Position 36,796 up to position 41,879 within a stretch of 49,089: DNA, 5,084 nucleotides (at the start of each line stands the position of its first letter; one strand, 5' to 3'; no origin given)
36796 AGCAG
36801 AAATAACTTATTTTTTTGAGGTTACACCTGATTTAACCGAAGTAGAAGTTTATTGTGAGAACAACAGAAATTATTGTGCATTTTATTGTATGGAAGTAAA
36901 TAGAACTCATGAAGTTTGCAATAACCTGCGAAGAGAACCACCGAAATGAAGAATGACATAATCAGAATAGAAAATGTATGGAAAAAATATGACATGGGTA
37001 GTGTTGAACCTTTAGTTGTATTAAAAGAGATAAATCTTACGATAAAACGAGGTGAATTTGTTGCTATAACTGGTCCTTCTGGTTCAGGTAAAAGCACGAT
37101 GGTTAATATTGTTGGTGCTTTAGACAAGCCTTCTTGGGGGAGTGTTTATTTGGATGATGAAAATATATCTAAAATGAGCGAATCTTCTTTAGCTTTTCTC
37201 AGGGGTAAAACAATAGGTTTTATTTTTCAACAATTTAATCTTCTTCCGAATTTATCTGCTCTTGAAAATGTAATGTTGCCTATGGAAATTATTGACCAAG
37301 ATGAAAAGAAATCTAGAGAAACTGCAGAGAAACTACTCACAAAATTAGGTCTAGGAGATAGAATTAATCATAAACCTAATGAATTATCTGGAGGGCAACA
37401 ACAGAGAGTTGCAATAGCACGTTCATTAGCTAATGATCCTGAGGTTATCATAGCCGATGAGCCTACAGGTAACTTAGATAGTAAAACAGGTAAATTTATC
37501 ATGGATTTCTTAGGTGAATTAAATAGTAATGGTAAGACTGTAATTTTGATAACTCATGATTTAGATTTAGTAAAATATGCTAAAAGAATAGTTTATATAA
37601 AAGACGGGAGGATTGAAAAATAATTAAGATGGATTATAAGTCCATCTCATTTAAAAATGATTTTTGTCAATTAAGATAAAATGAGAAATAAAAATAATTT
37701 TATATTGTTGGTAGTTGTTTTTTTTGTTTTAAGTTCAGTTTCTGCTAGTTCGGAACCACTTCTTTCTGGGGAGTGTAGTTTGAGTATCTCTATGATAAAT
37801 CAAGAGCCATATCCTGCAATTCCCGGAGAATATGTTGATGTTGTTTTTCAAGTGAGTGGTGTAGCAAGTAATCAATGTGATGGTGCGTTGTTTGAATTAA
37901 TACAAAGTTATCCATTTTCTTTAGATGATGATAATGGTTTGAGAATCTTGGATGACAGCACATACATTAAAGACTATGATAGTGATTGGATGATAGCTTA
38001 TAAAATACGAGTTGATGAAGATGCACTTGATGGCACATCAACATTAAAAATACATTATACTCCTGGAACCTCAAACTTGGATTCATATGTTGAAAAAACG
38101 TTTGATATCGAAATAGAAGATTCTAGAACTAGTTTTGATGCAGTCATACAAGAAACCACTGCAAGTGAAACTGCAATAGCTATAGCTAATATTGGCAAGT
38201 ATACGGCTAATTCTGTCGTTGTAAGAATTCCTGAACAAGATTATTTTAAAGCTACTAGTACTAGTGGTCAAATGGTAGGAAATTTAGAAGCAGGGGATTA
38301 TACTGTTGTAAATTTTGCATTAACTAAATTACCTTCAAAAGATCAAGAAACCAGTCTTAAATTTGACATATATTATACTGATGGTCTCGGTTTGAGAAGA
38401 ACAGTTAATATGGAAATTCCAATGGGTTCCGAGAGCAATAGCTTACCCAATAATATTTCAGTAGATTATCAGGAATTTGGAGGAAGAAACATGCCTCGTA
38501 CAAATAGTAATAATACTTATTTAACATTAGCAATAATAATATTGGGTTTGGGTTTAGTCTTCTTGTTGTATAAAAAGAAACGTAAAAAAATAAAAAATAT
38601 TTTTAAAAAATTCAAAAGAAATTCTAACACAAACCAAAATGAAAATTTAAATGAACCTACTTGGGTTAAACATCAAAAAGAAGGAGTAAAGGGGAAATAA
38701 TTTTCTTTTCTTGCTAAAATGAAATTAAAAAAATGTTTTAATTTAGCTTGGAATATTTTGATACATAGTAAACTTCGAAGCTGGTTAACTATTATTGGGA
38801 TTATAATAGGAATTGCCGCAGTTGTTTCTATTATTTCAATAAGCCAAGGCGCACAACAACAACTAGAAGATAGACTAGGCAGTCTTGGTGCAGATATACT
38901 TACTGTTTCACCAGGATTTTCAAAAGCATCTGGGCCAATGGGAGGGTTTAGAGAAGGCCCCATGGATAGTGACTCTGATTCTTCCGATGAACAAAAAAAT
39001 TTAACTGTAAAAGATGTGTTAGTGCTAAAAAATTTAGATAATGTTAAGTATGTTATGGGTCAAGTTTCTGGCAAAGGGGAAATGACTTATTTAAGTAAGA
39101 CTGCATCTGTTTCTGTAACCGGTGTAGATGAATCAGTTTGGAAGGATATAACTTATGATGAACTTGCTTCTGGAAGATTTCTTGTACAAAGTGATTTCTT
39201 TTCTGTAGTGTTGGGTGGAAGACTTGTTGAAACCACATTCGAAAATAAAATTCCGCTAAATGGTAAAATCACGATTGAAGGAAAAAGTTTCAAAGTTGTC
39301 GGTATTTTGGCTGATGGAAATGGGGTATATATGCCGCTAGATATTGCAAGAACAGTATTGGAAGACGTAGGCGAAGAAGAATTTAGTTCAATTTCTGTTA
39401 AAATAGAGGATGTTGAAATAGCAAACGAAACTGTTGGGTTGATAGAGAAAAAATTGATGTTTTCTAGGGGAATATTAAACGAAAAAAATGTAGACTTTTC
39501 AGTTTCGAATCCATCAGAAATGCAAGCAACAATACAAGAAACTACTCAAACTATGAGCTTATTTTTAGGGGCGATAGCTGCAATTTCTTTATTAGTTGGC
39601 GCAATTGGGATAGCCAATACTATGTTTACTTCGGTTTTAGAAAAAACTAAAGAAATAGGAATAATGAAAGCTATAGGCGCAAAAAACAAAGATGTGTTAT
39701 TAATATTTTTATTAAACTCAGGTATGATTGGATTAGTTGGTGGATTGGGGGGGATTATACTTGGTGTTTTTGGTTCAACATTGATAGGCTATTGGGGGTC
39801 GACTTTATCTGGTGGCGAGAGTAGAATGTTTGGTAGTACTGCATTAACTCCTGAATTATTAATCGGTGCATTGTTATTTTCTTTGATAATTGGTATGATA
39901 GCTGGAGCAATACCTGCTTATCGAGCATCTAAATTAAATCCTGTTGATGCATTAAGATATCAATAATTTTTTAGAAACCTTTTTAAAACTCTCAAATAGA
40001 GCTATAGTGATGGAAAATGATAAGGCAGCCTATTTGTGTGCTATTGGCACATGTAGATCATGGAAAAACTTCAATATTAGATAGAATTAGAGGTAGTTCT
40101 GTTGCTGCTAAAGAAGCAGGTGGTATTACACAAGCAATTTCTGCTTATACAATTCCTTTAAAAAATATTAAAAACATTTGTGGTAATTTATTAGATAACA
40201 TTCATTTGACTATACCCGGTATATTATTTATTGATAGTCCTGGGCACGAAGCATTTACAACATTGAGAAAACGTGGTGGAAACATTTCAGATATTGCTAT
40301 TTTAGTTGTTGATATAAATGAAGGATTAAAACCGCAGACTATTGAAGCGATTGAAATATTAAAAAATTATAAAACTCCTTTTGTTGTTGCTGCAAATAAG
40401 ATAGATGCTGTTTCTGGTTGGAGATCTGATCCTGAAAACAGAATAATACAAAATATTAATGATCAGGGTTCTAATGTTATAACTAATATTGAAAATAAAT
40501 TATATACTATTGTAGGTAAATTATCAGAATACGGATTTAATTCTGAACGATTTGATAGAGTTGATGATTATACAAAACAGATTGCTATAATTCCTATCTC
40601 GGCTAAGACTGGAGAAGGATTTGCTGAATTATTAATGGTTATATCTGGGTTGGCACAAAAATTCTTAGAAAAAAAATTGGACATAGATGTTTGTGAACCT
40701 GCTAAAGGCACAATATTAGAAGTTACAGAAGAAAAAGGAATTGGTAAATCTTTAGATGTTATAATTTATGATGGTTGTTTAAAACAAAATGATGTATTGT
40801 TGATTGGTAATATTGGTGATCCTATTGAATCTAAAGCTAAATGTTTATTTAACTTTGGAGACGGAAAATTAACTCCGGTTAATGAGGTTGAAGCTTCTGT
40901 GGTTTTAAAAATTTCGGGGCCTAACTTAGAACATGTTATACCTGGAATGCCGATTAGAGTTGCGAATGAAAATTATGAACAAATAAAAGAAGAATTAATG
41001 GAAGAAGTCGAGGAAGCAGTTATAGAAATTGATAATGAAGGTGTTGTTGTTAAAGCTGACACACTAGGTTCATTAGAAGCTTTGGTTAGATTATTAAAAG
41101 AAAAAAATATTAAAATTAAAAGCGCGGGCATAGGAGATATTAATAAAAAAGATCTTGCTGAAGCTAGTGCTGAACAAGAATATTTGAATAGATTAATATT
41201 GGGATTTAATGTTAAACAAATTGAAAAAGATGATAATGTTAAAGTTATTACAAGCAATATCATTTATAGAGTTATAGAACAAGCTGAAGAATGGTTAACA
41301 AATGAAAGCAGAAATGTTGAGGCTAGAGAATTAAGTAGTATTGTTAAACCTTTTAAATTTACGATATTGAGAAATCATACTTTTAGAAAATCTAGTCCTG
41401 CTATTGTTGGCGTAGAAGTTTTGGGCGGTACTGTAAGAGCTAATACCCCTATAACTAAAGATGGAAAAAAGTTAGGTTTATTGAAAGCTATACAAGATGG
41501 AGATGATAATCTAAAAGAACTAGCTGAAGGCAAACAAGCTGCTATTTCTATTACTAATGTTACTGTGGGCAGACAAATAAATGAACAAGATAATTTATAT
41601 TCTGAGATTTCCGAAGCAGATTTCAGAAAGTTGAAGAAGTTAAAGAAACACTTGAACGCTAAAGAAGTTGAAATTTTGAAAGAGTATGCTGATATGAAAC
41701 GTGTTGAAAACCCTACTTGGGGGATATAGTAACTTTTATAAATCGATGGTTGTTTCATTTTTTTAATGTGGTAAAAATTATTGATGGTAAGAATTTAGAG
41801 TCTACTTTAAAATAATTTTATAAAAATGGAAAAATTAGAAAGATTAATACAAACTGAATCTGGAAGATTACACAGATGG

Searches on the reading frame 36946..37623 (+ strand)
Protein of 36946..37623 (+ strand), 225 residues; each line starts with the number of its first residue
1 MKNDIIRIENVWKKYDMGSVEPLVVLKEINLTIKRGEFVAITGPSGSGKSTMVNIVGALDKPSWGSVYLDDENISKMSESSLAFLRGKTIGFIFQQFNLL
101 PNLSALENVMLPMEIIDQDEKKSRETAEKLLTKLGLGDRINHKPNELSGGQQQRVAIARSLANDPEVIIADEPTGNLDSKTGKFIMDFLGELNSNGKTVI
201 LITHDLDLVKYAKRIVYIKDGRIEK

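Call 9: search_protein_families(library=pfam, proteins=[window:36946-37623:+], max_evalue=0.00001)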
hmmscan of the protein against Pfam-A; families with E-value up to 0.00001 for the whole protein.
window:36946-37623:+ (225 aa): 3 families
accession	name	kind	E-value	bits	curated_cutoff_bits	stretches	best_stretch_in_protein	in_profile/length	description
PF00005.33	ABC_tran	-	7.7e-35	120.9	25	1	26-174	1-136/137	ABC transporter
PF02463.25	SMC_N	-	3.4e-06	27.1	40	0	139-219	135-212/220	RecF/RecN/SMC N terminal domain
PF13304.12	AAA_21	-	5.1e-06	27.2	27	0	113-208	202-302/304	AAA domain, putative AbiEii toxin, Type IV TA system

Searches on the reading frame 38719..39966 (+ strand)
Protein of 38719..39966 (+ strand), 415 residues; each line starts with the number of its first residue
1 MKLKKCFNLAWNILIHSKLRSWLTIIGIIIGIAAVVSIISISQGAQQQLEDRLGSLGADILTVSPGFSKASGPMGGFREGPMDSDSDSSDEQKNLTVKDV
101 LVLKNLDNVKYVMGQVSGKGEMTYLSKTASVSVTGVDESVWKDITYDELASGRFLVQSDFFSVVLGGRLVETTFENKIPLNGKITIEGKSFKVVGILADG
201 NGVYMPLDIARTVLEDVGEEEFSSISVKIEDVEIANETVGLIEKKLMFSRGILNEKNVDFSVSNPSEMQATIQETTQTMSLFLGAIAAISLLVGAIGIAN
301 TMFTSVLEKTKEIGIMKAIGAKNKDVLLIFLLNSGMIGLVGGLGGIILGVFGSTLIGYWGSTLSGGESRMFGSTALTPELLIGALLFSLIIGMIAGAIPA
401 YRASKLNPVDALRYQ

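Call 8: search_protein_families(library=pfam, proteins=[window:38719-39966:+], max_evalue=0.00001)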
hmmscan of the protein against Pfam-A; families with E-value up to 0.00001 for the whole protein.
window:38719-39966:+ (415 aa): 2 families
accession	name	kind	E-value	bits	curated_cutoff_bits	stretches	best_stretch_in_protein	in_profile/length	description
PF12704.14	MacB_PCD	-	4e-30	106.1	27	1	21-238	1-200/207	MacB-like periplasmic core domain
PF02687.27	FtsX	-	1e-22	80.8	25.5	1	285-408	2-120/120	FtsX-like permease C-terminal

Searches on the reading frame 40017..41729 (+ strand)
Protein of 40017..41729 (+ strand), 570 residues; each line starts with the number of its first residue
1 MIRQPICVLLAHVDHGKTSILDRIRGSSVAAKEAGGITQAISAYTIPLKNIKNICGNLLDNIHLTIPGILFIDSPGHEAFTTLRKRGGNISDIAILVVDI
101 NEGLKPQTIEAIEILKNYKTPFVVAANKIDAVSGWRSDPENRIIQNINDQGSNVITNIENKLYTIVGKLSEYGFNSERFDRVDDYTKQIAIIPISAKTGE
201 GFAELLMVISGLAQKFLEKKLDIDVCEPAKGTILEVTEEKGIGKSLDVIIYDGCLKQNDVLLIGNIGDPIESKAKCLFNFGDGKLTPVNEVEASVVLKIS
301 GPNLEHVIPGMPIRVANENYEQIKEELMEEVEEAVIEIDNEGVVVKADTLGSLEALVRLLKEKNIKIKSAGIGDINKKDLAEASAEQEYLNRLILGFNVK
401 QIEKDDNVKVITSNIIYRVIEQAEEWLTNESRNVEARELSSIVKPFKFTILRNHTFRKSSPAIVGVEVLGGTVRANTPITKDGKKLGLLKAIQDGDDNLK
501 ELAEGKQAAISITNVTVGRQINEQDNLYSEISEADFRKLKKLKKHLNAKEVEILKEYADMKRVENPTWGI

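Call 8: search_protein_families(library=pfam, proteins=[window:40017-41729:+], max_evalue=0.00001)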
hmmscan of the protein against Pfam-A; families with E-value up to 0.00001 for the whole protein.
window:40017-41729:+ (570 aa): 4 families
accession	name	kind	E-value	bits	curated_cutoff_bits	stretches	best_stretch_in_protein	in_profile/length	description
PF00009.33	GTP_EFTU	-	5.4e-31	108.1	26.5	1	6-212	5-185/188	Elongation factor Tu GTP binding domain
PF14578.12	GTP_EFTU_D4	-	2e-23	82.5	23.8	1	444-528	1-86/86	Elongation factor Tu domain 4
PF11987.13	IF-2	-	6.4e-16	58.8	27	1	324-423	8-116/117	Translation-initiation factor 2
PF01926.29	MMR_HSR1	-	9.8e-07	29.3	21.9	1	14-128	9-113/113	50S ribosome-binding GTPase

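Call 56: find_homologous_proteins(query=window:40017-41726:+, max_evalue=1e-50)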
Query window:40017-41726:+ (570 aa): 7610 proteins with E <= 1e-50 among 8000 candidates; the best 120 are listed.
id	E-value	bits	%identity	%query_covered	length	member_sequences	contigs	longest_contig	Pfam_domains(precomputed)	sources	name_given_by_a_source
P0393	0.0e+0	1236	100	100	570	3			PF01926.30,PF11987.14,PF14578.13,PF00009.34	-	-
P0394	5.7e-267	905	71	100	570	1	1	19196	PF01926.30,PF11987.14,PF14578.13,PF00009.34,PF03144.32,PF22042.3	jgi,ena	jgi:translation initiation factor 5B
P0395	1.5e-264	897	71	100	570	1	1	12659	PF01926.30,PF11987.14,PF14578.13,PF00009.34,PF03144.32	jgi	jgi:translation initiation factor 5B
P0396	5.5e-264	895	72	100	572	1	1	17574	PF01926.30,PF11987.14,PF14578.13,PF00009.34,PF03144.32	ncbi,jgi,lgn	-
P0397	1.4e-263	894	70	100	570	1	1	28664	PF01926.30,PF11987.14,PF14578.13,PF00009.34,PF03144.32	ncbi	-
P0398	3.8e-259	879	71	100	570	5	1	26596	PF01926.30,PF11987.14,PF14578.13,PF00009.34,PF22042.3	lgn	-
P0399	4.0e-259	879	70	100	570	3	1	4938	PF01926.30,PF11987.14,PF14578.13,PF00009.34,PF03144.32,PF22042.3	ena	-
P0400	4.3e-256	869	69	100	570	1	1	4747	PF01926.30,PF11987.14,PF14578.13,PF00009.34,PF03144.32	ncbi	-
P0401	4.4e-256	869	70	100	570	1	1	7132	PF01926.30,PF11987.14,PF14578.13,PF00009.34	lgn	-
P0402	1.3e-254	864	70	100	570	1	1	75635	PF01926.30,PF11987.14,PF14578.13,PF00009.34,PF03144.32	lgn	-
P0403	2.4e-254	863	70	100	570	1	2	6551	PF01926.30,PF11987.14,PF14578.13,PF00009.34,PF03144.32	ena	-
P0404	2.7e-254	863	70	98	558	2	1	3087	PF01926.30,PF11987.14,PF14578.13,PF00009.34,PF03144.32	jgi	-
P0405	6.9e-253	858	69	100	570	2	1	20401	PF01926.30,PF11987.14,PF14578.13,PF00009.34,PF22042.3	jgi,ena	jgi:translation initiation factor 5B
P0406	4.4e-251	852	68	100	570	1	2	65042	PF01926.30,PF11987.14,PF14578.13,PF00009.34,PF03144.32,PF22042.3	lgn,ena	-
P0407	9.9e-251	851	68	100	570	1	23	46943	PF01926.30,PF11987.14,PF14578.13,PF00009.34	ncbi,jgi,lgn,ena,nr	ncbi:translation initiation factor IF-2 [Candidatus Woesearchaeota archaeon]|jgi:translation initiat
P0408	1.0e-250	851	68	100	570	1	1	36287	PF01926.30,PF11987.14,PF14578.13,PF00009.34,PF03144.32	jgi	-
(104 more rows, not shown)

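Call 58: find_encoding_contigs(protein=P0402, flank=10000, max_places=1)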
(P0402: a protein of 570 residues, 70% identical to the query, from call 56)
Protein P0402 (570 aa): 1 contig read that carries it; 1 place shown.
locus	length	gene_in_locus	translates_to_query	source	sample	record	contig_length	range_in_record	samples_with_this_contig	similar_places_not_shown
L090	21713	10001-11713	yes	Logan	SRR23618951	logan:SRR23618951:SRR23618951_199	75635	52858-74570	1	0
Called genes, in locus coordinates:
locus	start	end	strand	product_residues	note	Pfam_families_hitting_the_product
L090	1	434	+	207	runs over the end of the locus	PF00990:GGDEF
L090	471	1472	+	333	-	PF00579:tRNA-synt_1b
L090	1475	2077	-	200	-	PF01209:Ubie_methyltran (weak), PF02353:CMAS (weak), PF03848:TehB (weak), PF13489:Methyltransf_23, PF13847:Methyltransf_31, PF08241:Methyltransf_11, PF08242:Methyltransf_12, PF13649:Methyltransf_25, +1 more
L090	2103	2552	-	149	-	PF13636:Methyltranf_PUA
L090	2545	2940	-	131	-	-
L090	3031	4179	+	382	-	PF04542:Sigma70_r2, PF04539:Sigma70_r3 (weak), PF04545:Sigma70_r4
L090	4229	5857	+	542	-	PF00749:tRNA-synt_1c, PF03950:tRNA-synt_1c_C, PF20974:tRNA-synt_1c_C2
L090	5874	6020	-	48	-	PF18930:DUF5679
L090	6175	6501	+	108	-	PF01248:Ribosomal_L7Ae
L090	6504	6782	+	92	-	PF01200:Ribosomal_S28e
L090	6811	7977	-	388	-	-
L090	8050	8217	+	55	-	PF01246:Ribosomal_L24e, PF04570:zf-FLZ (weak), PF06467:zf-FCS (weak)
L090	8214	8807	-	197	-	PF00300:His_Phos_1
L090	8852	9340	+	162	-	PF00334:NDK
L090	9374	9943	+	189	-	-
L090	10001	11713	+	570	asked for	PF00009:GTP_EFTU, PF01926:MMR_HSR1 (weak), PF03144:GTP_EFTU_D2 (faint), PF11987:IF-2, PF14578:GTP_EFTU_D4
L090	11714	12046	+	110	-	-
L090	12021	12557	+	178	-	PF01092:Ribosomal_S6e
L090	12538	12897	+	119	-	-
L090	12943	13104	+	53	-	-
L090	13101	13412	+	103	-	PF03819:MazG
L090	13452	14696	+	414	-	PF00009:GTP_EFTU, PF03193:RsgA_GTPase (faint), PF10662:PduV-EutP (faint), PF09173:eIF2_C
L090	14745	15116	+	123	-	-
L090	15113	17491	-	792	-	PF00521:DNA_topoisoIV, PF03989:DNA_gyraseA_C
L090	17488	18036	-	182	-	PF00702:Hydrolase, PF13419:HAD_2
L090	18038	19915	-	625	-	PF02518:HATPase_c, PF00204:DNA_gyraseB, PF01751:Toprim, PF00986:DNA_gyraseB_C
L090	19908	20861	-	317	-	PF03161:LAGLIDADG_2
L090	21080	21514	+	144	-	-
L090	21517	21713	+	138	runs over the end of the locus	-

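Call 59: find_encoding_contigs(protein=P0408, flank=10000, max_places=1)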
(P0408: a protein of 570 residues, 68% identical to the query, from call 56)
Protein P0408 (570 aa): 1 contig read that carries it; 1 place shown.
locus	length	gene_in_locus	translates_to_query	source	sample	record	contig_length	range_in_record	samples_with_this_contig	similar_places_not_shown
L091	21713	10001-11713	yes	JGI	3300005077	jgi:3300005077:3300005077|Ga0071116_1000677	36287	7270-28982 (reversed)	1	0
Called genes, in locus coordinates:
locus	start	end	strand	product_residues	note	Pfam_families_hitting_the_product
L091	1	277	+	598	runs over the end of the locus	PF00664:ABC_membrane, PF00005:ABC_tran, PF02463:SMC_N (weak)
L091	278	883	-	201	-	PF01209:Ubie_methyltran, PF05891:Methyltransf_PK (weak), PF02353:CMAS (weak), PF13489:Methyltransf_23, PF13847:Methyltransf_31, PF08241:Methyltransf_11, PF08242:Methyltransf_12, PF13649:Methyltransf_25, +1 more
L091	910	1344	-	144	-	PF13636:Methyltranf_PUA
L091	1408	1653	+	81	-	PF01817:CM_2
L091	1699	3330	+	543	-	PF00749:tRNA-synt_1c, PF03950:tRNA-synt_1c_C, PF20974:tRNA-synt_1c_C2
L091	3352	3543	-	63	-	PF18930:DUF5679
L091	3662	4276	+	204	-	-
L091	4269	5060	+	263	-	PF13847:Methyltransf_31, PF08241:Methyltransf_11, PF08242:Methyltransf_12 (weak), PF13649:Methyltransf_25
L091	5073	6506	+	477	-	-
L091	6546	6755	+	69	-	-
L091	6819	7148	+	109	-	PF01248:Ribosomal_L7Ae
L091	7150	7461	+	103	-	PF01200:Ribosomal_S28e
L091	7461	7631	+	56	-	PF01246:Ribosomal_L24e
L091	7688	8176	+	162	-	PF00334:NDK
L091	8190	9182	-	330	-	PF20782:TssR_VWA (weak), PF00092:VWA, PF25106:VWA_4, PF13519:VWA_2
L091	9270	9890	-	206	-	PF12840:HTH_20, PF13412:HTH_24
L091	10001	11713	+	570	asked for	PF00009:GTP_EFTU, PF01926:MMR_HSR1 (weak), PF03144:GTP_EFTU_D2 (faint), PF11987:IF-2, PF14578:GTP_EFTU_D4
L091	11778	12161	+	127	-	PF01092:Ribosomal_S6e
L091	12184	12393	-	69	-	-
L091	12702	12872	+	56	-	-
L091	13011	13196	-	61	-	-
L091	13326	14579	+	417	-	PF00009:GTP_EFTU, PF10662:PduV-EutP (faint), PF03193:RsgA_GTPase (weak), PF09173:eIF2_C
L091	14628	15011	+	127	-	-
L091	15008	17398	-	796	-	PF00521:DNA_topoisoIV, PF03989:DNA_gyraseA_C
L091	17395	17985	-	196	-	PF00702:Hydrolase, PF13419:HAD_2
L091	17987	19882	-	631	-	PF02518:HATPase_c, PF00204:DNA_gyraseB, PF01751:Toprim, PF00986:DNA_gyraseB_C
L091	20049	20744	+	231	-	-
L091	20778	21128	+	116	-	PF18477:PIN_9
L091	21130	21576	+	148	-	PF00293:NUDIX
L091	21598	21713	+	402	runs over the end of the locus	-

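Call 69: search_protein_families(library=pfam, proteins=[L090:11714-12046:+], max_evalue=0.001)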
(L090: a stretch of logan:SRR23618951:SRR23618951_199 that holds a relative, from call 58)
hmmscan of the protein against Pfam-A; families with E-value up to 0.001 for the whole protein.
L090:11714-12046:+ (110 aa): 0 families
